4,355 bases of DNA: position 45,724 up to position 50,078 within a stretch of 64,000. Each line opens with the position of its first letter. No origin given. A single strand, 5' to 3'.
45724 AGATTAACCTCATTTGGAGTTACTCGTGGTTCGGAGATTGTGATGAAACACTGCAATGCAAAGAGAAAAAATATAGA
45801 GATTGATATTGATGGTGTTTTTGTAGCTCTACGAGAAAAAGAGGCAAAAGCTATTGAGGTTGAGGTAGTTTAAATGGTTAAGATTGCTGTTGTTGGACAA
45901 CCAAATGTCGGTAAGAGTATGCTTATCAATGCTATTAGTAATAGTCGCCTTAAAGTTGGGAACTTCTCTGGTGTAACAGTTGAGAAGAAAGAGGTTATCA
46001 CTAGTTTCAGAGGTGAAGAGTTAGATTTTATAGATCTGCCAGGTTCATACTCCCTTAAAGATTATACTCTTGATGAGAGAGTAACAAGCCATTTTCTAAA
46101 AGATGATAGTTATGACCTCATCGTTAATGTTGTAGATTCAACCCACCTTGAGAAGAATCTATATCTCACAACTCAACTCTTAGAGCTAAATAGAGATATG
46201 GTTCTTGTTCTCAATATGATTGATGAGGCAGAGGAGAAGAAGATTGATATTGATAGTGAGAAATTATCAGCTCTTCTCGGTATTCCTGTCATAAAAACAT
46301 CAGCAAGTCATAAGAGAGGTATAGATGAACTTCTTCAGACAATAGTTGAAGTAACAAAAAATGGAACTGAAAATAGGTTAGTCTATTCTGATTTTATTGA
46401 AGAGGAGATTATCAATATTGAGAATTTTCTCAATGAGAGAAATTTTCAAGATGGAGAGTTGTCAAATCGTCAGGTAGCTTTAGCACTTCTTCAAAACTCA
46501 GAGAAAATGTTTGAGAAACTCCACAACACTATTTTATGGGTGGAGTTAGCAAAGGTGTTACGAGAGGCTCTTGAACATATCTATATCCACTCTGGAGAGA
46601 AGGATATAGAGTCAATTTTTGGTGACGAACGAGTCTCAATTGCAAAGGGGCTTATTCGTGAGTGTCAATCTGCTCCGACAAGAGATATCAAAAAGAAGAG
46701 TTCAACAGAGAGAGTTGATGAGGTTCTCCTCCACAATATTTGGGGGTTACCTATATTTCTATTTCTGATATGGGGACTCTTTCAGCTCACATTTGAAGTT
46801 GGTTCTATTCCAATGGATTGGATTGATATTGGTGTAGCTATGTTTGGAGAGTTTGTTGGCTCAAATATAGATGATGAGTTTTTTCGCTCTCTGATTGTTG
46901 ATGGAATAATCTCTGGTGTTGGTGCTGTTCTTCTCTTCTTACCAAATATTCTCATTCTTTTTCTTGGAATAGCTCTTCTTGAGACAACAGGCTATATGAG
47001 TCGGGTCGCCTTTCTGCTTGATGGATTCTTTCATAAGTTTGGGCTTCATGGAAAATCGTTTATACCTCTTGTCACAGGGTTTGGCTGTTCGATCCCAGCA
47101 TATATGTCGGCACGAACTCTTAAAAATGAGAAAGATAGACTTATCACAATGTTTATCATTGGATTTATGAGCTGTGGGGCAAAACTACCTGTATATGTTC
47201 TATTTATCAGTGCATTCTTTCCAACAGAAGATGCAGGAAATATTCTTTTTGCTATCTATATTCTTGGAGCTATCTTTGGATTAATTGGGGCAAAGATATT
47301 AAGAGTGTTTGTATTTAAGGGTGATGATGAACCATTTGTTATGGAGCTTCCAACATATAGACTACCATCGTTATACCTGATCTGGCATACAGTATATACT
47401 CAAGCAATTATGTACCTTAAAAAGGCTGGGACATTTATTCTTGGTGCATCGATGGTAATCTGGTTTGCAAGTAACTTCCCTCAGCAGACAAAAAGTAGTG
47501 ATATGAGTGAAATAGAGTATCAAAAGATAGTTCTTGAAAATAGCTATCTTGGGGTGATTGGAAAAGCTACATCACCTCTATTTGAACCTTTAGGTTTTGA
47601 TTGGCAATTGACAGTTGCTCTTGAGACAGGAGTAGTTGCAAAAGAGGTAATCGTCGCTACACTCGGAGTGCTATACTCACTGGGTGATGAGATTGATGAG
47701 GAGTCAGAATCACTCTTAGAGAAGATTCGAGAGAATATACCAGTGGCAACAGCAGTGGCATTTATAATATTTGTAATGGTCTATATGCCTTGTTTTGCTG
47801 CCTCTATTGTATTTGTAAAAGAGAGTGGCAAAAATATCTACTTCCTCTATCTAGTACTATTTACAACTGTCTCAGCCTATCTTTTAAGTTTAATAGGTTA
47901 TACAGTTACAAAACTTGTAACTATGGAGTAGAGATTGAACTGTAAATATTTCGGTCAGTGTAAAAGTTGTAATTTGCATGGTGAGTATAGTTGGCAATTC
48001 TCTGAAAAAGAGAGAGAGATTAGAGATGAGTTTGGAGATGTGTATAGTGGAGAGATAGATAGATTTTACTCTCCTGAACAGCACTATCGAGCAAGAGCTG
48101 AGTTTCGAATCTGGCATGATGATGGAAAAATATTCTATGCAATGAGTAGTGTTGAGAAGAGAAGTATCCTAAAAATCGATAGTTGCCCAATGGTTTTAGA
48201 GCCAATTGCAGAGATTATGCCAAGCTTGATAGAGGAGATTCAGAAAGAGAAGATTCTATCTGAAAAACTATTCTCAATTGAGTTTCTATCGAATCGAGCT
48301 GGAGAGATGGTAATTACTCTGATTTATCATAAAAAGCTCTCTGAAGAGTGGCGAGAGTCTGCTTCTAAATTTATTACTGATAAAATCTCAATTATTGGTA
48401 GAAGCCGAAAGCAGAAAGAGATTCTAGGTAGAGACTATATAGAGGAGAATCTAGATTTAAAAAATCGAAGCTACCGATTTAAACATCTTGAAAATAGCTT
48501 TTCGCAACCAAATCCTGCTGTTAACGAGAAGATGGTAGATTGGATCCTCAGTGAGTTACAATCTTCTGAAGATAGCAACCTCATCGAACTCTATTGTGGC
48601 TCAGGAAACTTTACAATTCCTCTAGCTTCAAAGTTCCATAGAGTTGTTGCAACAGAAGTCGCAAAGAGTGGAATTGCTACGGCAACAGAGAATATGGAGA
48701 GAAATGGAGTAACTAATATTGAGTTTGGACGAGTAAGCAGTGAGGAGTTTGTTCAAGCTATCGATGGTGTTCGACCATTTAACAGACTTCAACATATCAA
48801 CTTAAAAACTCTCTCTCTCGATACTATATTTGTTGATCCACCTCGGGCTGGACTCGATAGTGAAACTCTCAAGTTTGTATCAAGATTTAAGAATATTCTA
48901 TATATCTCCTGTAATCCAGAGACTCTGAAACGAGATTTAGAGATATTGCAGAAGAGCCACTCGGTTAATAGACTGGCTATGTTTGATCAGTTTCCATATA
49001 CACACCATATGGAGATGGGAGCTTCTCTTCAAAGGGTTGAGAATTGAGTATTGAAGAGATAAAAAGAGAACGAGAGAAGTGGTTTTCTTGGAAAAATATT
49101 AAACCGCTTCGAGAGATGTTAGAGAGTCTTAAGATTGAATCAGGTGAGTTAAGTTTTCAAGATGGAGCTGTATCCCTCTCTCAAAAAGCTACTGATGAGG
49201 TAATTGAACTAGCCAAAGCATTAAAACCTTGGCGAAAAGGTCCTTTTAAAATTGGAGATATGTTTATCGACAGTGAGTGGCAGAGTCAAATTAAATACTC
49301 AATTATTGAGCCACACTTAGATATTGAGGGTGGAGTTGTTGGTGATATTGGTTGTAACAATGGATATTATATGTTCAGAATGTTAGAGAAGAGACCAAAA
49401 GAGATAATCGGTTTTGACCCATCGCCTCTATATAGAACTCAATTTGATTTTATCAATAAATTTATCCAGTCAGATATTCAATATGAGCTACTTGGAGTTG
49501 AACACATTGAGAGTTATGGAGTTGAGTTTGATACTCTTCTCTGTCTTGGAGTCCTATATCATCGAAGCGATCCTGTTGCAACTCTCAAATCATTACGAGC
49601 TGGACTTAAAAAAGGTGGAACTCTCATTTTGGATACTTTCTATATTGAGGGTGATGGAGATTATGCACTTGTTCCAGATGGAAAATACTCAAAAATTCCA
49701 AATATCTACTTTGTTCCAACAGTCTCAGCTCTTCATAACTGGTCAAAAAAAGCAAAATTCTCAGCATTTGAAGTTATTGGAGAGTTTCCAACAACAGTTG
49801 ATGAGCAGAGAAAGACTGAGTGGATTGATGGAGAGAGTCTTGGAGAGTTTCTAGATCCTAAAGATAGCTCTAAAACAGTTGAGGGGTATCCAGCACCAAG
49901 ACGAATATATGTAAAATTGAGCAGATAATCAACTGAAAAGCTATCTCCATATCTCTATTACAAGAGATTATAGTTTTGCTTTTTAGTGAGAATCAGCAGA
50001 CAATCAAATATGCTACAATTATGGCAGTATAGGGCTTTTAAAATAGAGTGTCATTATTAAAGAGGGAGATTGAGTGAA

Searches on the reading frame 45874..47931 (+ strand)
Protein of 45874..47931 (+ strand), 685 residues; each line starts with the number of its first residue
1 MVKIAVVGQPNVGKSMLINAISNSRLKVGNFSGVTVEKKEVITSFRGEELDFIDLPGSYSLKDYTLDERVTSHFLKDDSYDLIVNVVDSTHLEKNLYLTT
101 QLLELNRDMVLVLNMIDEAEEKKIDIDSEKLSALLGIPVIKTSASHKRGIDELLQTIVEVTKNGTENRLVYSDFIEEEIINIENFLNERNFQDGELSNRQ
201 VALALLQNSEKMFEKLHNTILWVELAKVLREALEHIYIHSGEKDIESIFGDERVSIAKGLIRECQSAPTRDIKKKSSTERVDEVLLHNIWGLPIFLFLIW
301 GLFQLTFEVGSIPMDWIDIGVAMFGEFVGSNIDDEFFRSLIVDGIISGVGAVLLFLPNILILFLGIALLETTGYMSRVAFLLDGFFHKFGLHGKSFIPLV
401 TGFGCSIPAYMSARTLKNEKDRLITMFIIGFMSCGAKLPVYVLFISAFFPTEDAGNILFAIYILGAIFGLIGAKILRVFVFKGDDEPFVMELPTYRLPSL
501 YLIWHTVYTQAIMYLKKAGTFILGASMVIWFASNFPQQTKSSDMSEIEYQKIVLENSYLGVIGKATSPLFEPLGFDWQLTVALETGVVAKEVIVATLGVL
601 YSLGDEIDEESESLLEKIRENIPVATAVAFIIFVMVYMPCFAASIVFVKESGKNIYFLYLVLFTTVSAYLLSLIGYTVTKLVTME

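Call 21: search_protein_families(library=pfam, proteins=[window:45874-47931:+], max_evalue=0.001)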
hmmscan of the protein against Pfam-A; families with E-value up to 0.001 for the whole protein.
window:45874-47931:+ (685 aa): 11 families
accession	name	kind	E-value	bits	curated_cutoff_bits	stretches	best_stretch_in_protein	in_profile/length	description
PF02421.24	FeoB_N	-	3.6e-61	205.7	27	1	3-157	2-156/156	Ferrous iron transport protein B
PF07670.19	Gate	-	1.9e-39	134.7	29.6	2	353-447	2-103/104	Nucleoside recognition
PF01926.29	MMR_HSR1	-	3.6e-21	75.8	21.9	1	3-114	1-112/113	50S ribosome-binding GTPase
PF07664.17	FeoB_C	-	1.7e-15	56.9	26.6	1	458-508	1-52/54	Ferrous iron transport protein B C terminus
PF17910.6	FeoB_Cyto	-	9.6e-11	42.4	23.4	1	171-264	1-88/90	FeoB cytosolic helical domain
PF09439.16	SRPRB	-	6.5e-06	26.1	25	1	4-103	6-96/178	Signal recognition particle receptor beta subunit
PF00009.33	GTP_EFTU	-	1.5e-05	25.1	26.5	1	32-161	53-186/188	Elongation factor Tu GTP binding domain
PF00071.28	Ras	-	6.3e-05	23.1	21.6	1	3-160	1-159/162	Ras family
PF10662.15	PduV-EutP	-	0.00016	21.9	21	1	1-157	1-141/143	Ethanolamine utilisation - propanediol utilisation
PF03193.22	RsgA_GTPase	-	0.00026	21.3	30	0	5-33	110-139/174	RsgA GTPase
PF00350.29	Dynamin_N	-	0.0009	19.7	27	0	4-26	1-23/168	Dynamin family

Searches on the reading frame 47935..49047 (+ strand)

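Call 60: search_protein_families(library=ncbifam, proteins=[window:47935-49047:+], max_evalue=0.00001)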
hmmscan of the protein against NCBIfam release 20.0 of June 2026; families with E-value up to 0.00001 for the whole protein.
window:47935-49047:+ (370 aa): 10 families
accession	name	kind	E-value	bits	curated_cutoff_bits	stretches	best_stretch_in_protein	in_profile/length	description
TIGR02143.1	trmA_only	equivalog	9.8e-135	449.1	334.65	1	18-367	2-351/352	tRNA (uridine(54)-C5)-methyltransferase TrmA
NF009639.0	PRK13168.1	equivalog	3.4e-48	164.6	458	1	2-363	80-441/446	23S rRNA (uracil(1939)-C(5))-methyltransferase RlmD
TIGR00479.1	rumA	equivalog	3.3e-44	151.4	183.55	1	2-360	57-432/432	23S rRNA (uracil(1939)-C(5))-methyltransferase RlmD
NF002909.0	PRK03522.2-1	equivalog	1.3e-27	96.9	553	1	186-367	206-373/374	23S rRNA (uracil(747)-C(5))-methyltransferase RlmC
NF002910.0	PRK03522.2-3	equivalog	7.1e-27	94.4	558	1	185-367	207-382/383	23S rRNA (uracil(747)-C(5))-methyltransferase RlmC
TIGR02085.1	meth_trns_rumB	equivalog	8.4e-25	87.5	429.5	1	187-364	208-371/374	23S rRNA (uracil(747)-C(5))-methyltransferase RlmC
NF002913.0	PRK03522.2-6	equivalog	5.7e-07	29.2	537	1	286-365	258-338/342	23S rRNA (uracil(747)-C(5))-methyltransferase RlmC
TIGR03534.1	RF_mod_PrmC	equivalog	6.4e-07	29.1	199.1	1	198-265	74-143/253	peptide chain release factor N(5)-glutamine methyltransferase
NF011529.0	PRK14968.1-3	equivalog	3.1e-06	26.8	162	1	205-265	27-87/198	putative methyltransferase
TIGR02021.1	BchM-ChlM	equivalog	3.8e-06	26.5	158.9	1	198-270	38-113/218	magnesium protoporphyrin IX methyltransferase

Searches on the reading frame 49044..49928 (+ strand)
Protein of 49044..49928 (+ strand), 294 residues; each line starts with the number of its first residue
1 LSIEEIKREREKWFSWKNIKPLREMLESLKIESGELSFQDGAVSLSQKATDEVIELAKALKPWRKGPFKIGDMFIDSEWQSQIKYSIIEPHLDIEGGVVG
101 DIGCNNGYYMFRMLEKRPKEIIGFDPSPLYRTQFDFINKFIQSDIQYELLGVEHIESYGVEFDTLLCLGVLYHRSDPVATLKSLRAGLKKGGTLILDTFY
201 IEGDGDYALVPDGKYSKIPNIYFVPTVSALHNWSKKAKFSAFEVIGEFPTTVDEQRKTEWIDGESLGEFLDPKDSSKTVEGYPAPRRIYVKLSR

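Call 60: search_protein_families(library=ncbifam, proteins=[window:49044-49928:+], max_evalue=0.00001)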
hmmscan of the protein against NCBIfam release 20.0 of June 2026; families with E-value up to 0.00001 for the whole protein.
window:49044-49928:+ (294 aa): 4 families
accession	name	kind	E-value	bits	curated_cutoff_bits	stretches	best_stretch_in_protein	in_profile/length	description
NF011650.0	PRK15068.1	equivalog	4.5e-107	357.7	209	1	30-292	56-321/324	tRNA 5-methoxyuridine(34)/uridine 5-oxyacetic acid(34) synthase CmoB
TIGR00452.1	TIGR00452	equivalog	2.4e-90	302.6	275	1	27-289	49-312/316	tRNA 5-methoxyuridine(34)/uridine 5-oxyacetic acid(34) synthase CmoB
TIGR04290.1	meth_Rta_06860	hypoth_equivalog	1.2e-16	60.9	300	1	84-205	36-158/226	TIGR04290 family methyltransferase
TIGR01983.1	UbiG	equivalog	4.2e-06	26.2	102.95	1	80-199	38-154/228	bifunctional 2-polyprenyl-6-hydroxyphenol methylase/3-demethylubiquinol 3-O-methyltransferase UbiG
